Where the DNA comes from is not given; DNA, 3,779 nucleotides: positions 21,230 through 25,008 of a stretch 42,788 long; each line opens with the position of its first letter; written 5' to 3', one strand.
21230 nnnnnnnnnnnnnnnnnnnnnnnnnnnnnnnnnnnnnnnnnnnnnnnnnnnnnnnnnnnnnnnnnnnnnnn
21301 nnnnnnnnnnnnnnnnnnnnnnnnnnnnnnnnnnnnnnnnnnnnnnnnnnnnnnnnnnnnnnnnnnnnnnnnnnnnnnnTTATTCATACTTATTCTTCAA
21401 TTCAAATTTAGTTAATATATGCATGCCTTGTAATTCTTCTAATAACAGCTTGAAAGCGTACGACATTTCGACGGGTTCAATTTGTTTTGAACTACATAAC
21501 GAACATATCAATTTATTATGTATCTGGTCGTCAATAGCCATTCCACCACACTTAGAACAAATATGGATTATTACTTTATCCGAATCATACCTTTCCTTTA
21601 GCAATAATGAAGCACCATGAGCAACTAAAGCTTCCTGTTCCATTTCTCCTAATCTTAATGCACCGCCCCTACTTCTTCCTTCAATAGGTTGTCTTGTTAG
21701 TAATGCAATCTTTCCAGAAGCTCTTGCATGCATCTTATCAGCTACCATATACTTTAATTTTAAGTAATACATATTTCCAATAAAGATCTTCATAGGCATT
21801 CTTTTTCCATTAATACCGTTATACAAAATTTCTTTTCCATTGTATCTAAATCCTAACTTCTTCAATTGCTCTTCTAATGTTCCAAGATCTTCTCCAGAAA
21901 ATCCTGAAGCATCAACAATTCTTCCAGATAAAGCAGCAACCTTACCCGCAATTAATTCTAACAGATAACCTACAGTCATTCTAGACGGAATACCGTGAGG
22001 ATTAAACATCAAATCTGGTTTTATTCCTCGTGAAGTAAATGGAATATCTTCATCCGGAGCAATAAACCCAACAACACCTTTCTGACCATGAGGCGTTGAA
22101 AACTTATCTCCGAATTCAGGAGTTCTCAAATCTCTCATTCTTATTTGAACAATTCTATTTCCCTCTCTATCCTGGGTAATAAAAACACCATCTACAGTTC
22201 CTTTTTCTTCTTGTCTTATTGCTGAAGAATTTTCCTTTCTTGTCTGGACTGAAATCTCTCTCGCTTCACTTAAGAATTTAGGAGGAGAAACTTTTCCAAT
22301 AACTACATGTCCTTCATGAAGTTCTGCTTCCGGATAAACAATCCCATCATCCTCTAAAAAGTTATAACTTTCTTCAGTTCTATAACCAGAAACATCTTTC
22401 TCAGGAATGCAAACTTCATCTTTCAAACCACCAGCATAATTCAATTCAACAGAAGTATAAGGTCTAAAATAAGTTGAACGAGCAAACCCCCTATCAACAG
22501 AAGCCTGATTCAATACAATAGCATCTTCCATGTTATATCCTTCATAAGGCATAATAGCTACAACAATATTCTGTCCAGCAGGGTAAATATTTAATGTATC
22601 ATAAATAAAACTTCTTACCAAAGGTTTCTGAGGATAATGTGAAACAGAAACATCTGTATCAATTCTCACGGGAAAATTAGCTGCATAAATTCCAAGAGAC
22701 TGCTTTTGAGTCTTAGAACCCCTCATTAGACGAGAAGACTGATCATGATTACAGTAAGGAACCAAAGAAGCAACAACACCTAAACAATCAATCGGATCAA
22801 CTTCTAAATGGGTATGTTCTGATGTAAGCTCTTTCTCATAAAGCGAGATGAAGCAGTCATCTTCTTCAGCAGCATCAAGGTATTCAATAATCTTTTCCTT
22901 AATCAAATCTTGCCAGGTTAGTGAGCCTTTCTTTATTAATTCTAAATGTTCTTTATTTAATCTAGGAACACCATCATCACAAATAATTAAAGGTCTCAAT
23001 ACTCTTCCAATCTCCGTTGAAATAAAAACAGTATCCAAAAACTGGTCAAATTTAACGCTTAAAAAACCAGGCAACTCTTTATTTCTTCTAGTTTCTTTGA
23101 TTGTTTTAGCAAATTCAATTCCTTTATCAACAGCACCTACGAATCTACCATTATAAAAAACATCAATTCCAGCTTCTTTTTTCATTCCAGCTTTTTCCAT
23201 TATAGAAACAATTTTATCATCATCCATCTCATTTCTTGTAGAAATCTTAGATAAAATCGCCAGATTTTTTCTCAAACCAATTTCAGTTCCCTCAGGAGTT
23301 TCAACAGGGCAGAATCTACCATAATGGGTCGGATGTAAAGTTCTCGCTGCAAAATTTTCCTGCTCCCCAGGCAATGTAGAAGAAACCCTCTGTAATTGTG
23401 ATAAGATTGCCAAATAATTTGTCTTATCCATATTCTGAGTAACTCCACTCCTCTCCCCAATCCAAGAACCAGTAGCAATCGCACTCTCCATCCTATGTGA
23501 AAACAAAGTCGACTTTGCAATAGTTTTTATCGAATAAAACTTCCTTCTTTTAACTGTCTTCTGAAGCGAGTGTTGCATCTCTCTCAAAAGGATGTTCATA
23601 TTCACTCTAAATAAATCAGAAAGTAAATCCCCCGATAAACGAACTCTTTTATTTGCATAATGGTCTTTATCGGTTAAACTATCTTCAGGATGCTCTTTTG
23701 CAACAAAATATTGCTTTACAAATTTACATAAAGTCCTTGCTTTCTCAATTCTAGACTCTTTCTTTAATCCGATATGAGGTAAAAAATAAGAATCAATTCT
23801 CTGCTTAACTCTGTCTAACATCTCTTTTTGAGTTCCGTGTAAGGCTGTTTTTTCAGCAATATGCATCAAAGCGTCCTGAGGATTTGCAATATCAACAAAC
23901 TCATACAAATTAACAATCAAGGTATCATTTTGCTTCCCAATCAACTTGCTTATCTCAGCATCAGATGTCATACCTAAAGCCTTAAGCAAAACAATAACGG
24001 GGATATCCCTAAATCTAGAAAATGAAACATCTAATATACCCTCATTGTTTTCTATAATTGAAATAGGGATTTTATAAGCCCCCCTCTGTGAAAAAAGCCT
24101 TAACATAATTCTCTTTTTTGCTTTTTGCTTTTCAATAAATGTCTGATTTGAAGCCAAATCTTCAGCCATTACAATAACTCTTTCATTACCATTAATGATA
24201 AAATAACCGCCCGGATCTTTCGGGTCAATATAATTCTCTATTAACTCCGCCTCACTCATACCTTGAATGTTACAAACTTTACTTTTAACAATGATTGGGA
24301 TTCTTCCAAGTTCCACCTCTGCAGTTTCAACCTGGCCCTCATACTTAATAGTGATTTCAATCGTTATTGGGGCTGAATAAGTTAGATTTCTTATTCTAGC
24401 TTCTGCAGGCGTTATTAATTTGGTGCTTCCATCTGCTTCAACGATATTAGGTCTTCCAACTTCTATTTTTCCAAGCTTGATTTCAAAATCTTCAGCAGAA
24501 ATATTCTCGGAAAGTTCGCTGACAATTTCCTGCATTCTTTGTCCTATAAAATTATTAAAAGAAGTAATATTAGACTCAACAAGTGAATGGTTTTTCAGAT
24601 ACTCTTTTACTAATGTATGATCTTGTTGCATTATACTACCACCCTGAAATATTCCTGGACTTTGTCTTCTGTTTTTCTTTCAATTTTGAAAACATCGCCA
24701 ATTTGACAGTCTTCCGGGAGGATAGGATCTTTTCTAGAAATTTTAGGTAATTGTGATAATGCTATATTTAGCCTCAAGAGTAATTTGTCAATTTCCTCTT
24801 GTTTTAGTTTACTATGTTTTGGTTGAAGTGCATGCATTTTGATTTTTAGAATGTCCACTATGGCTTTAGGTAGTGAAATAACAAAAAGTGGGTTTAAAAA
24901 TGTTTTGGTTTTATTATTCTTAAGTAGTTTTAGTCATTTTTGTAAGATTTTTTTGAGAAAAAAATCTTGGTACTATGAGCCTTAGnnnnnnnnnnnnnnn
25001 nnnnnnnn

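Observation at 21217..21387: Small ORF fills the rpoB-rpoA junction and overlaps both polymerase genes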

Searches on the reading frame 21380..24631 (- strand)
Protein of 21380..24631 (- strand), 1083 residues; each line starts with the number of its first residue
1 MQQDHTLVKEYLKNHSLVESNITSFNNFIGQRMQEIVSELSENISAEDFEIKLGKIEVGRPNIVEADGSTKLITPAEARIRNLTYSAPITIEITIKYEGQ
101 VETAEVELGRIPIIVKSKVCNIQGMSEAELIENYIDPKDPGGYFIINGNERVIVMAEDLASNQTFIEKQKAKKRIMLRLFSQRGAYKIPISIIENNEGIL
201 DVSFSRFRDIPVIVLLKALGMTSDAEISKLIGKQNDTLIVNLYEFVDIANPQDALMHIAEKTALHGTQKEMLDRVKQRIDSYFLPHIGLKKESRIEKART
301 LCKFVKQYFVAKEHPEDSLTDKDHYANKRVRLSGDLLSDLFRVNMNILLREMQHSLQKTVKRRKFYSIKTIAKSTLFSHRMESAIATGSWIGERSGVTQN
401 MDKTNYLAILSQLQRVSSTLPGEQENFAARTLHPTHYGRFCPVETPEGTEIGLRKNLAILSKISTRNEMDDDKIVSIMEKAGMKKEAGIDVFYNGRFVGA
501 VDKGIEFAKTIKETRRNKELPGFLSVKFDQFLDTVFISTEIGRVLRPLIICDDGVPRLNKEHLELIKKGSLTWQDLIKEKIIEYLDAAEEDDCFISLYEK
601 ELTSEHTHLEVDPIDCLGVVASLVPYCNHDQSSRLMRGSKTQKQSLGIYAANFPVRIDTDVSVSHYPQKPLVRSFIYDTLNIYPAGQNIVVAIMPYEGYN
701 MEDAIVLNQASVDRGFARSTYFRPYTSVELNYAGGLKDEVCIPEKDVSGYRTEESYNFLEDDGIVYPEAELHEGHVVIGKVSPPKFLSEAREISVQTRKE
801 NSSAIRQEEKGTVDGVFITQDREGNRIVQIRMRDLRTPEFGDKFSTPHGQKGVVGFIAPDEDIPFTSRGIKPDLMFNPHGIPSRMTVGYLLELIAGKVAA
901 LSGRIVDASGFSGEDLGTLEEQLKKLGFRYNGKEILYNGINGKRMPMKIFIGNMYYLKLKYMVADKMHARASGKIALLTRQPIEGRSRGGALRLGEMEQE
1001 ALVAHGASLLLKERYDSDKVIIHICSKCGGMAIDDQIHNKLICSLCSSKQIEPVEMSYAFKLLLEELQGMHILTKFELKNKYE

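Call 5: search_protein_families(library=pfam, proteins=[window:21380-24631:-], max_evalue=0.1)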
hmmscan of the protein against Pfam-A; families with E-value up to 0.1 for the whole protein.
window:21380-24631:- (1083 aa): 9 families
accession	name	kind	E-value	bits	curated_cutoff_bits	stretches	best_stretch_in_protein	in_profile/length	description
PF00562.33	RNA_pol_Rpb2_6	-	2.7e-124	415.5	23.4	1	620-988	1-373/373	RNA polymerase Rpb2, domain 6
PF04563.20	RNA_pol_Rpb2_1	-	2.4e-46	158.3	28.2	1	17-374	2-198/203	RNA polymerase beta subunit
PF04565.21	RNA_pol_Rpb2_3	-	4.1e-22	78.5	21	1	399-463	1-68/68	RNA polymerase Rpb2, domain 3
PF04560.25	RNA_pol_Rpb2_7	-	6.9e-21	74.9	32.1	1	990-1077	1-85/87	RNA polymerase Rpb2, domain 7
PF04566.18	RNA_pol_Rpb2_4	-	1.7e-14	54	28.7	1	491-551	1-61/62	RNA polymerase Rpb2, domain 4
PF04561.19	RNA_pol_Rpb2_2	-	6.1e-13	49.3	21.7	1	160-331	1-190/190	RNA polymerase Rpb2, domain 2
PF04567.22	RNA_pol_Rpb2_5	-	2.3e-07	32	21.1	1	573-606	1-34/66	RNA polymerase Rpb2, domain 5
PF23145.1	Zf_2nd_IFT121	-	0.064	13.4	25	0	1023-1049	17-43/45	IFT121, second zinc finger domain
PF13453.11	Zn_ribbon_TFIIB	-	0.076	12.9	22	0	1015-1035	12-32/41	Transcription factor zinc-finger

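Call 7: search_protein_families(library=ncbifam, proteins=[window:21380-24631:-], max_evalue=1)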
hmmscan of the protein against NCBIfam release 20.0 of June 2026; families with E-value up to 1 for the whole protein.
window:21380-24631:- (1083 aa): 8 families
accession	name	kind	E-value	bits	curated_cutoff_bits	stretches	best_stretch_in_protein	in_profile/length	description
NF006335.0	PRK08565.1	equivalog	0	1289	1402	1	4-1082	13-1115/1116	DNA-directed RNA polymerase subunit B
TIGR03670.1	rpoB_arch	equivalog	3.2e-241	801.8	811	1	491-1081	1-598/599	DNA-directed RNA polymerase subunit B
NF007175.0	PRK09606.1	equivalog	1.1e-152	509.1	355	1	3-487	3-492/496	DNA-directed RNA polymerase subunit B''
NF001616.1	PRK00405.1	equivalog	1e-105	354.6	896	4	686-1070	689-1088/1096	DNA-directed RNA polymerase subunit beta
TIGR02013.1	rpoB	equivalog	5.4e-96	322.5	801.15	5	825-1013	997-1188/1238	DNA-directed RNA polymerase subunit beta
NF011417.0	PRK14844.1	equivalog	3e-58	196.9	4632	6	314-465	458-604/2839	DNA-directed RNA polymerase subunit beta/beta'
NF007172.0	PRK09603.1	equivalog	3.5e-56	189.7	5372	5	929-1014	1237-1322/2890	DNA-directed RNA polymerase subunit beta/beta'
NF008434.0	PRK11274.1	equivalog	0.13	11.2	333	0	267-371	218-313/409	glycolate oxidase subunit GlcF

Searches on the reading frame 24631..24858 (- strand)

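Call 5: search_protein_families(library=pfam, proteins=[window:24631-24858:-], max_evalue=0.1)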
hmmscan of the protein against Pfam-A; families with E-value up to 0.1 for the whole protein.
window:24631-24858:- (75 aa): 1 family
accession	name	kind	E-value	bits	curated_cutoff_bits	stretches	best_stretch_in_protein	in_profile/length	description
PF01191.24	RNA_pol_Rpb5_C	-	1.1e-16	60.7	23.5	1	5-73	2-72/73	RNA polymerase Rpb5, C-terminal domain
